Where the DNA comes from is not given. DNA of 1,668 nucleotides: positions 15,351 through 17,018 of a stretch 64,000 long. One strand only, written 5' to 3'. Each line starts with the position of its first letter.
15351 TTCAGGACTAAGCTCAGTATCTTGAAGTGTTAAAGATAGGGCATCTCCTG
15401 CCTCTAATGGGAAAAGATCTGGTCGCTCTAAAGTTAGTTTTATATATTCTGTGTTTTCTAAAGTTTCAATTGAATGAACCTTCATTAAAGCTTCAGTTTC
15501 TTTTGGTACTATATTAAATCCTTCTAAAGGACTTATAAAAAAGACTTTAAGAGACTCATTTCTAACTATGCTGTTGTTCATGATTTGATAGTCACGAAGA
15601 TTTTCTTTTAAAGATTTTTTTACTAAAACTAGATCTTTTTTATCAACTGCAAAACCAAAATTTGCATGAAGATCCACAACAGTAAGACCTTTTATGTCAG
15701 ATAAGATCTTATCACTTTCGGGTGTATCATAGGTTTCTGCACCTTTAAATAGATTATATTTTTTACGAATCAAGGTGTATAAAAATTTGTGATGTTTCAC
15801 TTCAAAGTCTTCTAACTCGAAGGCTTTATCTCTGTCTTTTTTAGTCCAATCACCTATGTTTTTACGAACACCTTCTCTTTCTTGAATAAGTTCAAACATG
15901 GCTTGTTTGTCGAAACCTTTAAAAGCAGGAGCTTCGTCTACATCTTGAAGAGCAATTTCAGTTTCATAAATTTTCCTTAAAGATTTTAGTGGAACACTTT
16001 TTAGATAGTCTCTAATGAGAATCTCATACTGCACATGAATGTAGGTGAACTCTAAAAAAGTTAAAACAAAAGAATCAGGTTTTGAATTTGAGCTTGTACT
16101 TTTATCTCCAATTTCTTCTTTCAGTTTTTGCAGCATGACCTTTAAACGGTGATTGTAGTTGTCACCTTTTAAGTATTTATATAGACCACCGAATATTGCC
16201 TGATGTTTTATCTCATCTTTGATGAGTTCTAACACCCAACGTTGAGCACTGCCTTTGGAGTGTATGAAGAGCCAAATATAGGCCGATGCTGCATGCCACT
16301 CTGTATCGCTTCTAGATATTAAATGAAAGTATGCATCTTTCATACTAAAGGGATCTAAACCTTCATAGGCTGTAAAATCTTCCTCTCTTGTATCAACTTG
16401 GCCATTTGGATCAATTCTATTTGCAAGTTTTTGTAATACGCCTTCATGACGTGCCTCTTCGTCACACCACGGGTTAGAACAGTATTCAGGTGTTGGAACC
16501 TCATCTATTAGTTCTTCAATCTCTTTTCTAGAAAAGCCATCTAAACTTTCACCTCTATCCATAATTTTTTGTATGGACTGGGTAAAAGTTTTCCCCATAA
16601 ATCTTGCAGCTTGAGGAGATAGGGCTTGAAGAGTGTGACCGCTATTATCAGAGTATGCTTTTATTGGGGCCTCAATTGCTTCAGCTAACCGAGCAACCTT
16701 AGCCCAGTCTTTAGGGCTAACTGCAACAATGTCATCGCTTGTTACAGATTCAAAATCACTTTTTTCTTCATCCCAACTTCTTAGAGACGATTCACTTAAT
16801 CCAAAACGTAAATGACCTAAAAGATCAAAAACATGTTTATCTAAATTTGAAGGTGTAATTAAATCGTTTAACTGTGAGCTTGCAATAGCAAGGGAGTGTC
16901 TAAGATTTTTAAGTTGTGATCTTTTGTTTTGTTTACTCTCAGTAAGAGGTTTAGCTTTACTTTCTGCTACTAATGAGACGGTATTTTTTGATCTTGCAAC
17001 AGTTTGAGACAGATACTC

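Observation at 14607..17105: Apparently self-sufficient diiron enzyme: desaturase-like domain fused to a reductase and a ferredoxin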

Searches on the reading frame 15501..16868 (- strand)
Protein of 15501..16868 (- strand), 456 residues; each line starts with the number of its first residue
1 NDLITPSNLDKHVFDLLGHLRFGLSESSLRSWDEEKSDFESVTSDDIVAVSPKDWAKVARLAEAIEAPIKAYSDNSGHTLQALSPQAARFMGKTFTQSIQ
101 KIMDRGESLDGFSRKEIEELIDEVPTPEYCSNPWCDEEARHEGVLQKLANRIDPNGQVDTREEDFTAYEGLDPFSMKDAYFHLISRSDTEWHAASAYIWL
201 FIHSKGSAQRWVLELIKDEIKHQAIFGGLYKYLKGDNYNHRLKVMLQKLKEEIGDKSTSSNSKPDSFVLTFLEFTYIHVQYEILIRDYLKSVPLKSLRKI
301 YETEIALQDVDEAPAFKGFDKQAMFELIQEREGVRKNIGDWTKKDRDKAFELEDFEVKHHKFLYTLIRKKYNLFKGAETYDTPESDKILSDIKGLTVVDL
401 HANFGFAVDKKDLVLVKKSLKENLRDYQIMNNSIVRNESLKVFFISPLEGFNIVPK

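Call 14: search_solved_structures(query=A2, max_evalue=10, show_alignments=4)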
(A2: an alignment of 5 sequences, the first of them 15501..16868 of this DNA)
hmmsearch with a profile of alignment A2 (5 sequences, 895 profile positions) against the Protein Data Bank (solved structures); distinct sequences matched with E-value up to 10: 84 (the best 60 are shown).
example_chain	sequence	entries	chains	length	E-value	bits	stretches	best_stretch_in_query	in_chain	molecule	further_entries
2eix_A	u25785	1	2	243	5.3e-13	51.2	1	635-820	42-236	NADH-cytochrome b5 reductase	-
1qfj_A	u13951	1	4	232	1.2e-12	49.9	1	610-806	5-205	PROTEIN (FLAVIN REDUCTASE)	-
7rom_A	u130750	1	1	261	1.5e-12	49.7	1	662-822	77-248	NADH-cytochrome b5 reductase 1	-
7qty_A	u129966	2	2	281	1e-11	46.9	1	702-830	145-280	Na(+)-translocating NADH-quinone reductase subunit F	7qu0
7qu3_A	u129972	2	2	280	1.7e-11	46.1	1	702-830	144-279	Na(+)-translocating NADH-quinone reductase subunit F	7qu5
4u9u_A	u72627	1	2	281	3.2e-10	41.9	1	702-830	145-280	Na(+)-translocating NADH-quinone reductase subunit F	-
8ad4_A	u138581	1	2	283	3.3e-10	41.9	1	702-830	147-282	Na(+)-translocating NADH-quinone reductase subunit F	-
4uaj_A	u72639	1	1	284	3.3e-10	41.9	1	702-830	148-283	Na(+)-translocating NADH-quinone reductase subunit F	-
7xk3_F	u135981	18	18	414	3.7e-10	41.7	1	702-831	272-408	Na(+)-translocating NADH-quinone reductase subunit F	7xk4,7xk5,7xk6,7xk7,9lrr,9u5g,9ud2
2r6h_A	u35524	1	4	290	5.2e-10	41.2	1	644-830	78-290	NADH:ubiquinone oxidoreductase, Na translocating, F subunit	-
8a1t_F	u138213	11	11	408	7.3e-10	40.8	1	702-830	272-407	Na(+)-translocating NADH-quinone reductase subunit F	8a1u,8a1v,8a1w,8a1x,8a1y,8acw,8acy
8ad3_A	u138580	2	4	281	2.1e-09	39.2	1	702-828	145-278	Na(+)-translocating NADH-quinone reductase subunit F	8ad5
6o0a_A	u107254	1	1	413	3e-09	38.8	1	607-834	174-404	Flavohemoglobin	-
4wqm_A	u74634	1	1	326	4.7e-09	38.1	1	588-827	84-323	Toluene-4-monooxygenase electron transfer component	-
1cnf_A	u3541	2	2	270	1.4e-08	36.5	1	703-817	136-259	NITRATE REDUCTASE | NADH-DEPENDENT NITRATE REDUCTASE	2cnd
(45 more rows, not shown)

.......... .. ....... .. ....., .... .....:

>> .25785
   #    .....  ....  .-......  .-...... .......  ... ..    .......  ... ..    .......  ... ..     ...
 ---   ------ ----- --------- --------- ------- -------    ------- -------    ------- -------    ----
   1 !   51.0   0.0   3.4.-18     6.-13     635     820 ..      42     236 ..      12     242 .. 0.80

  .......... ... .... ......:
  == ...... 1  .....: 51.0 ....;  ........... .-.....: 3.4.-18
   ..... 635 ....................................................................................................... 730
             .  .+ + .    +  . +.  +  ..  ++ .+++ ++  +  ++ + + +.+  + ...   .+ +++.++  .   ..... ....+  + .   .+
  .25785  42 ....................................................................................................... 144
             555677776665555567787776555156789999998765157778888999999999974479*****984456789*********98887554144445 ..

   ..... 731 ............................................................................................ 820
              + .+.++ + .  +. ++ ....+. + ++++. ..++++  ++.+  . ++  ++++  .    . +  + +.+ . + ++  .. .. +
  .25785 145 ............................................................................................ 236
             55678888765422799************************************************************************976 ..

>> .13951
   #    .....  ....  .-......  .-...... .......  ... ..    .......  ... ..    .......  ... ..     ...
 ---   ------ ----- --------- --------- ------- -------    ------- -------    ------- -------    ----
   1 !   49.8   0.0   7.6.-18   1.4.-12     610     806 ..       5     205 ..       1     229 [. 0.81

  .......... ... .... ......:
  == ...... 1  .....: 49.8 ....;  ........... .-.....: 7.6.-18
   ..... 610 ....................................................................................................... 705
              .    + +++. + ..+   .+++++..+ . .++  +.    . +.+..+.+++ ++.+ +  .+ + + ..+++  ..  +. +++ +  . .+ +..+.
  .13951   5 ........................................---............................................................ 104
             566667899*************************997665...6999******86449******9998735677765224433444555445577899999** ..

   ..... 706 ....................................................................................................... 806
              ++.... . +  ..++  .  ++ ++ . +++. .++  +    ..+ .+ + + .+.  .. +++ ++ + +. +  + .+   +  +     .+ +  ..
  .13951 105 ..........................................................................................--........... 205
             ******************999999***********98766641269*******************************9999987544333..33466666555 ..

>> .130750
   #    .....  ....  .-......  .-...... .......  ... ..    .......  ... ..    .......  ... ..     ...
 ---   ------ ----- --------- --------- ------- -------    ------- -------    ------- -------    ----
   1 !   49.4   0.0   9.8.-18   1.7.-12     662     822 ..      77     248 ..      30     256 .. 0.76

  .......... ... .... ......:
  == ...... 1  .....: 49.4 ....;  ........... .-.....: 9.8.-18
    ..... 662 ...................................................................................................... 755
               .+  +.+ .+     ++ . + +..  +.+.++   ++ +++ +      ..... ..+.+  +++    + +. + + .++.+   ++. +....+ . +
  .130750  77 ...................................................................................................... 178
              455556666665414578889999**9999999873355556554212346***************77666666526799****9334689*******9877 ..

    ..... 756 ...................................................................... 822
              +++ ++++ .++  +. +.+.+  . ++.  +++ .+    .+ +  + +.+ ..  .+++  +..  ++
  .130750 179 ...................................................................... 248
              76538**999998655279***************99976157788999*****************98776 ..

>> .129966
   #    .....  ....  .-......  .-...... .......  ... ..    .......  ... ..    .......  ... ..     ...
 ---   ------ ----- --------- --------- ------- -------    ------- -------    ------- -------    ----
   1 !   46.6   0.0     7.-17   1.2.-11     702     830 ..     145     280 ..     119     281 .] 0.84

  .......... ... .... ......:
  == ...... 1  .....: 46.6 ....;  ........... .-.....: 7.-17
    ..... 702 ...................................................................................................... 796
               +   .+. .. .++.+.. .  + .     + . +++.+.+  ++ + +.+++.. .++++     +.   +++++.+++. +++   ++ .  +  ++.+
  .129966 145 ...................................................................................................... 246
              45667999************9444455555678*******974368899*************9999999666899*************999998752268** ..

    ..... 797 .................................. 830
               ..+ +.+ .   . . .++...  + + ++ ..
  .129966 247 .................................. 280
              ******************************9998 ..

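Call 17: search_solved_structures(query=A3, max_evalue=10, show_alignments=5)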
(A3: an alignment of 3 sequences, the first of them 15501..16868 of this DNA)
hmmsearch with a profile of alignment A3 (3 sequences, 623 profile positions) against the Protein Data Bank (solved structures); distinct sequences matched with E-value up to 10: 3.
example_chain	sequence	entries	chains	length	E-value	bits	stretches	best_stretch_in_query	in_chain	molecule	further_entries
5jti_A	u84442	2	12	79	0.075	14.6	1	437-468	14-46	Tankyrase-1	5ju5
5kni_A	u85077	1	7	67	0.083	14.4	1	437-466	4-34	Tankyrase-1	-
9zem_A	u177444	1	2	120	2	9.9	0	205-252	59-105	HeliScrew4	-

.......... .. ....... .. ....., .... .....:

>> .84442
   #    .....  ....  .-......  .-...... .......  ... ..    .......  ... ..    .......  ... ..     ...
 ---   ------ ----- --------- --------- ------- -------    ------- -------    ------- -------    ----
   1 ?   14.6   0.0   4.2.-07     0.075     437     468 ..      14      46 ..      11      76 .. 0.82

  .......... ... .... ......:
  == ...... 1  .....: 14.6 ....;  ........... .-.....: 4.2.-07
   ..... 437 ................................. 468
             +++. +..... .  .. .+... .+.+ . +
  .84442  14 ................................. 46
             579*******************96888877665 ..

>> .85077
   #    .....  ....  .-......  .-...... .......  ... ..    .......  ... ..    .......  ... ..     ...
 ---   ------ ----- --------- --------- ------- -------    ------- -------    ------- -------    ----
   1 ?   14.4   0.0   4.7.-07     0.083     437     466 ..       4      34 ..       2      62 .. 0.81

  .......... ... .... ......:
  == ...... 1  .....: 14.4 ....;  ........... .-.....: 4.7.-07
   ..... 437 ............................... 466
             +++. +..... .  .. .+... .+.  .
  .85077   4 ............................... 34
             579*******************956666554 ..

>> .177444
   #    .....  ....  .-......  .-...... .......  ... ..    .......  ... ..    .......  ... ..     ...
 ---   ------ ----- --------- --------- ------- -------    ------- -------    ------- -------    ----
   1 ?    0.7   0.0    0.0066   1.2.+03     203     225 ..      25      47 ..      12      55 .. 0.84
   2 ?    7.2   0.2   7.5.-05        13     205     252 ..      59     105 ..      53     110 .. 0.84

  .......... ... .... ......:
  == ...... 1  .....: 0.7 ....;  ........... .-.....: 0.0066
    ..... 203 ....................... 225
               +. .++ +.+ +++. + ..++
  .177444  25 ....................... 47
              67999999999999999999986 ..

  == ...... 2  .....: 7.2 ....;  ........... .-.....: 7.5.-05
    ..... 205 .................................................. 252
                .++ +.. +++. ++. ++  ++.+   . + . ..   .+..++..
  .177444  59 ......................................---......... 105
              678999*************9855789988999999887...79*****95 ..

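Call 27: find_related_loci(query=A3, collection=genome_contigs, flank=6000)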
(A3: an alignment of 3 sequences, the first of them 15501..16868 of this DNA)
Query A3 (456 aa) in genome_contigs; peptide patterns used: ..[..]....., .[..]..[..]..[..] (x = any residue, [..] = any of these).
32 stretches matched a pattern; 1 encode a relative of the query (tblastn E <= 1e-3); 1 distinct loci.
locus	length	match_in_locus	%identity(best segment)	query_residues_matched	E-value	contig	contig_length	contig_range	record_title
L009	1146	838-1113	41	6-98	2e-19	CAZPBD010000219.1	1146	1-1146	MAG TPA_asm: uncultured Pseudobdellovibrionaceae bacterium isolate SRP302895_co1_280 genome assembly, contig: NODE_32957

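Call 28: find_related_loci(query=A3, collection=metagenome_contigs, flank=5000)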
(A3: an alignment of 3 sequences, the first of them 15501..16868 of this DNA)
Query A3 (456 aa) in metagenome_contigs; peptide patterns used: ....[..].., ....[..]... (x = any residue, [..] = any of these).
455 stretches matched a pattern; 2 encode a relative of the query (tblastn E <= 1e-3); 2 distinct loci.
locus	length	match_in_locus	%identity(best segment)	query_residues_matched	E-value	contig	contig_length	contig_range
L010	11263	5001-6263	34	9-451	4e-71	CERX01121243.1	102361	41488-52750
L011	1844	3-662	41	237-454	7e-43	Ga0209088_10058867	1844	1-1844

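Call 31: search_protein_representatives(alignment_id=A2)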
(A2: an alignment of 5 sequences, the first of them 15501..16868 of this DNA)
Query: 5 sequences, 895 profile positions. Proteins with E-value up to 0.001 (for the whole library): 13448; up to 1e-10: 3988; up to 1e-30: 100. The best 150 are listed.
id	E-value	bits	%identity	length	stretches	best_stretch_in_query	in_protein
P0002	0.0e+00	1313.2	-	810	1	93-894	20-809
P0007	0.0e+00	1258.5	-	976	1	8-892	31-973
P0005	0.0e+00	1114.5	-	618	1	4-615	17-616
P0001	3.3e-298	1008.2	-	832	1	109-891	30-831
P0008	3.0e-266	902.4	-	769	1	86-830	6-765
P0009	2.7e-240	816.5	-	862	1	26-829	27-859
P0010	9.5e-217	738.6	-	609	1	35-613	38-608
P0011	2.7e-215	733.8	-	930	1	20-889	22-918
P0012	5.1e-211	719.7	-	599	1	60-614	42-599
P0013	5.1e-211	719.7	-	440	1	172-613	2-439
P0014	5.5e-209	712.9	-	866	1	50-832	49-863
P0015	2.2e-201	687.8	-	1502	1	47-890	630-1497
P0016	9.1e-196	669.2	-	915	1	21-891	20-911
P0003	5.3e-191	653.4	-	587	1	319-892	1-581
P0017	1.7e-189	648.5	-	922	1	49-889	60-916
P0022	2.8e-136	472.3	-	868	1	142-844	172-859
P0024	4.2e-128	445.3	-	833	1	128-884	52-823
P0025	2.8e-120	419.4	-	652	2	49-614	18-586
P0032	8.8e-91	321.8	-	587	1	118-587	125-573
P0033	2.5e-86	307.0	-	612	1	136-585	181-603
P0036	1.2e-81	291.6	-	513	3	142-523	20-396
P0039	1.3e-78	281.6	-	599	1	135-584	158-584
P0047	3.4e-69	250.4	-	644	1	123-584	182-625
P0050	1.2e-67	245.2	-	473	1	137-585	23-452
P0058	1.5e-60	221.8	-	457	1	145-549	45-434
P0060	1.4e-57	211.9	-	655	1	143-581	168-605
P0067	6.9e-50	186.5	-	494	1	144-553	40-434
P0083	7.7e-36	140.0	-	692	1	143-437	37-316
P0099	2.8e-31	124.9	-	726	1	88-518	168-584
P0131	4.6e-27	111.0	-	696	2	118-519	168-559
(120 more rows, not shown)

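Call 38: find_homologous_proteins(query=A5)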
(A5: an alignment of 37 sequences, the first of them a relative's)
Query A5 (37 sequences) (612 aa, profile of the alignment): 5 proteins with E <= 0.001 among 8000 candidates.
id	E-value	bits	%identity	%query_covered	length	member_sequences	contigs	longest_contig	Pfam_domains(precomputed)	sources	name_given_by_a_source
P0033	8.9e-177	608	100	100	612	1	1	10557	-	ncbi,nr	ncbi:MAG: hypothetical protein IT289_07520 [Oligoflexia bacterium]|nr:hypothetical protein [Oligofle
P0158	1.3e-172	594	38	69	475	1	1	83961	-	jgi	jgi:hypothetical protein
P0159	1.4e-169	584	37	70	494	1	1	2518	-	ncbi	-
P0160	1.4e-167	577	37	70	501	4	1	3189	-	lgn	-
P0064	7.2e-80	288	57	44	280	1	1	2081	-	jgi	jgi:hypothetical protein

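Call 49: predict_structure(alignment_id=A6)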
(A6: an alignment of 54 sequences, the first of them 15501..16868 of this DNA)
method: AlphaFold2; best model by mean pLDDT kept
length: 456 residues; sequences in the alignment: 54
mean_pLDDT: 93.5   pTM: 0.93
mean pLDDT of the five models: 93.5, 93.3, 92.7, 92.5, 92.2
residues with pLDDT >= 90: 394; 70-90: 47; 50-70: 15; < 50: 0
segments of 3 or more residues with pLDDT < 50: none
pLDDT, mean of each block of 10 residues (from residue 1): 96 98 96 80 97 94 92 95 97 93 92 90 91 95 95 84 77 95 94 96 97 97 97 96 89 75 73 94 97 98 95 84 95 98 98 98 98 98 97 98 97 98 99 97 98 91
secondary structure, 60 per line:
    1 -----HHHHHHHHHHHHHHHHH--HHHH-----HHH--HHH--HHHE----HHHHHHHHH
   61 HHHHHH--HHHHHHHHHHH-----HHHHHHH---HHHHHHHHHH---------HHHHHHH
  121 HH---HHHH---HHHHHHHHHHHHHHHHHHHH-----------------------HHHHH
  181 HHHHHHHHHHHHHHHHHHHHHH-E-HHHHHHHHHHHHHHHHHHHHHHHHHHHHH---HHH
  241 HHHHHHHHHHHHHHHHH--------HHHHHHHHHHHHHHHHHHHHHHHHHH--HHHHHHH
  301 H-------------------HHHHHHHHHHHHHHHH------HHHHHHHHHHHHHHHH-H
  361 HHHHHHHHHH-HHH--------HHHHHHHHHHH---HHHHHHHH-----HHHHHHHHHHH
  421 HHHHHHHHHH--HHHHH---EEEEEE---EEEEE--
elements in order: H6-22 H25-28 H52-66 H69-79 H85-91 H95-104 H114-122 H126-129 H133-152 H176-202 H206-234 H238-257 H266-291 H294-301 H321-336 H343-358 H360-370 H383-393 H397-404 H410-430 H433-437 E441-446 E450-454

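Call 51: fold_search(model_id=the predicted structure, library=pdb)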
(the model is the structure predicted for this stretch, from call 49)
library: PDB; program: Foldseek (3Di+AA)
matches with E <= 10: 100; with E <= 0.001: 0
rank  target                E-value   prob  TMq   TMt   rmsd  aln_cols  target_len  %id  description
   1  6j42_A                7.6e-01  0.60  0.18  0.34   9.5       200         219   14  Crystal Structure of Wild Type KatB, a manganese catalase from Anabaena (released 2020-01-15)
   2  4r42_B                8.6e-01  0.51  0.18  0.33   9.6       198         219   14  Crystal structure of KatB, a manganese catalase from Anabaena PCC7120 (released 2015-08-19)
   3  4r42_C                1.1e+00  0.44  0.18  0.33   9.5       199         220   14  Crystal structure of KatB, a manganese catalase from Anabaena PCC7120 (released 2015-08-19)
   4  2oc5                  1.3e+00  0.33  0.20  0.36  16.4       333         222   14  Crystal structure of a ferritin-like protein (pmt1231) from prochlorococcus marinus str. mit 9313 at 1.68 A resolution (released 2007-02-13)
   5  9j3v_F                1.4e+00  0.12  0.15  0.25  17.9       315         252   15  Fe2+/Fe2+ PolF-L-isoleucine complex (released 2025-10-08)
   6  4kvq                  1.7e+00  0.35  0.22  0.39  13.1       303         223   14  Crystal Structure of Prochlorococcus marinus aldehyde-deformylating oxygenase wild type with palmitic acid bound (released 2013-06-26)
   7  4xnj                  1.8e+00  0.03  0.12  0.11  25.1       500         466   11  X-ray structure of PepTst2 (released 2015-06-03)
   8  2fzf_A                2.1e+00  0.72  0.23  0.58   6.5       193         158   14  Hypothetical Protein Pfu-1136390-001 From Pyrococcus furiosus (released 2006-02-21)
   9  4kvs                  2.1e+00  0.33  0.22  0.40  12.8       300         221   14  Crystal Structure of Prochlorococcus marinus aldehyde-deformylating oxygenase (mutant A134F) (released 2013-06-26)
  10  3fse_B                2.3e+00  0.35  0.20  0.25  14.0       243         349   12  Crystal structure of a two-domain protein containing dj-1/thij/pfpi-like and ferritin-like domains (ava_4496) from ana (released 2009-02-03)
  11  6kk8_B                2.4e+00  0.11  0.17  0.25  20.6       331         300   11  XN joint refinement of manganese catalase from Thermus Thermophilus HB27 (released 2019-09-04)
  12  7wz3_B                2.4e+00  0.06  0.13  0.17  16.9       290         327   11  Cryo-EM structure of human TRiC-tubulin-S1 state (released 2023-02-22)
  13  6vqr_B                2.4e+00  0.03  0.10  0.14  21.7       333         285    9  CryoEM Structure of the PfFNT-inhibitor complex (released 2021-02-03)
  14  8w9k_C                2.5e+00  0.23  0.18  0.27   9.8       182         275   10  Structure of apo RvY_06210 (released 2024-09-11)
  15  5cnv_H                2.5e+00  0.09  0.20  0.24  22.8       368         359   10  Crystal structure of the dATP inhibited E. coli class Ia ribonucleotide reductase complex bound to GDP and TTP at 3.20 (released 2016-01-20)
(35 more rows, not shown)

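Call 53: search_solved_structures(query=A6, max_evalue=10, show_alignments=5)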
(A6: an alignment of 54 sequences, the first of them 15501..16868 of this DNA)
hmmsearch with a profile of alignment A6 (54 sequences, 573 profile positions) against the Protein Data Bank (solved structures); distinct sequences matched with E-value up to 10: 12.
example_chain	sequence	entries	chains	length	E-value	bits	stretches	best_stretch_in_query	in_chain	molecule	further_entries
2uw1_A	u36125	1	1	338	0.25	13.3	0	260-277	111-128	PLASTID DELTA4 MULTIFUNCTIONAL ACYL-ACYL CARRIER PROTEIN DESATURASE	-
2uw1_B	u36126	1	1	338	0.25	13.3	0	260-277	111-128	PLASTID DELTA4 MULTIFUNCTIONAL ACYL-ACYL CARRIER PROTEIN DESATURASE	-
5k52_A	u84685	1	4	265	0.33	12.9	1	315-348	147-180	Aldehyde decarbonylase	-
5kni_A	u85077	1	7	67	0.42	12.5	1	410-438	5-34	Tankyrase-1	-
4v0j_A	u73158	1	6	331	0.57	12.1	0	260-277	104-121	ACYL-[ACYL-CARRIER-PROTEIN] DESATURASE, CHLOROPLASTIC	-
7t63_A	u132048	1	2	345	0.61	12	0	260-276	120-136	DESATURASE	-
1afr_A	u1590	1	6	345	0.63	12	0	260-277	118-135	DELTA9 STEAROYL-ACYL CARRIER PROTEIN DESATURASE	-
5jti_A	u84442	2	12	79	0.68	11.9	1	410-432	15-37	Tankyrase-1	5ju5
1oq4_A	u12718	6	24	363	0.71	11.8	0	260-277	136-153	Acyl-[acyl-carrier protein] desaturase | ACYL-[ACYL-CARRIER-PROTEIN] DESATURASE, CHLOROPLASTIC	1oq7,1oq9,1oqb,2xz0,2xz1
2j2f_A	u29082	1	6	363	0.72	11.8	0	260-277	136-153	ACYL-[ACYL-CARRIER-PROTEIN] DESATURASE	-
8fjg_A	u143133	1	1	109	0.96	11.4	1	459-544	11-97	H12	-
7pp7_A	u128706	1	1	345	1.6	10.6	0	260-276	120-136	Acyl-[acyl-carrier-protein] 6-desaturase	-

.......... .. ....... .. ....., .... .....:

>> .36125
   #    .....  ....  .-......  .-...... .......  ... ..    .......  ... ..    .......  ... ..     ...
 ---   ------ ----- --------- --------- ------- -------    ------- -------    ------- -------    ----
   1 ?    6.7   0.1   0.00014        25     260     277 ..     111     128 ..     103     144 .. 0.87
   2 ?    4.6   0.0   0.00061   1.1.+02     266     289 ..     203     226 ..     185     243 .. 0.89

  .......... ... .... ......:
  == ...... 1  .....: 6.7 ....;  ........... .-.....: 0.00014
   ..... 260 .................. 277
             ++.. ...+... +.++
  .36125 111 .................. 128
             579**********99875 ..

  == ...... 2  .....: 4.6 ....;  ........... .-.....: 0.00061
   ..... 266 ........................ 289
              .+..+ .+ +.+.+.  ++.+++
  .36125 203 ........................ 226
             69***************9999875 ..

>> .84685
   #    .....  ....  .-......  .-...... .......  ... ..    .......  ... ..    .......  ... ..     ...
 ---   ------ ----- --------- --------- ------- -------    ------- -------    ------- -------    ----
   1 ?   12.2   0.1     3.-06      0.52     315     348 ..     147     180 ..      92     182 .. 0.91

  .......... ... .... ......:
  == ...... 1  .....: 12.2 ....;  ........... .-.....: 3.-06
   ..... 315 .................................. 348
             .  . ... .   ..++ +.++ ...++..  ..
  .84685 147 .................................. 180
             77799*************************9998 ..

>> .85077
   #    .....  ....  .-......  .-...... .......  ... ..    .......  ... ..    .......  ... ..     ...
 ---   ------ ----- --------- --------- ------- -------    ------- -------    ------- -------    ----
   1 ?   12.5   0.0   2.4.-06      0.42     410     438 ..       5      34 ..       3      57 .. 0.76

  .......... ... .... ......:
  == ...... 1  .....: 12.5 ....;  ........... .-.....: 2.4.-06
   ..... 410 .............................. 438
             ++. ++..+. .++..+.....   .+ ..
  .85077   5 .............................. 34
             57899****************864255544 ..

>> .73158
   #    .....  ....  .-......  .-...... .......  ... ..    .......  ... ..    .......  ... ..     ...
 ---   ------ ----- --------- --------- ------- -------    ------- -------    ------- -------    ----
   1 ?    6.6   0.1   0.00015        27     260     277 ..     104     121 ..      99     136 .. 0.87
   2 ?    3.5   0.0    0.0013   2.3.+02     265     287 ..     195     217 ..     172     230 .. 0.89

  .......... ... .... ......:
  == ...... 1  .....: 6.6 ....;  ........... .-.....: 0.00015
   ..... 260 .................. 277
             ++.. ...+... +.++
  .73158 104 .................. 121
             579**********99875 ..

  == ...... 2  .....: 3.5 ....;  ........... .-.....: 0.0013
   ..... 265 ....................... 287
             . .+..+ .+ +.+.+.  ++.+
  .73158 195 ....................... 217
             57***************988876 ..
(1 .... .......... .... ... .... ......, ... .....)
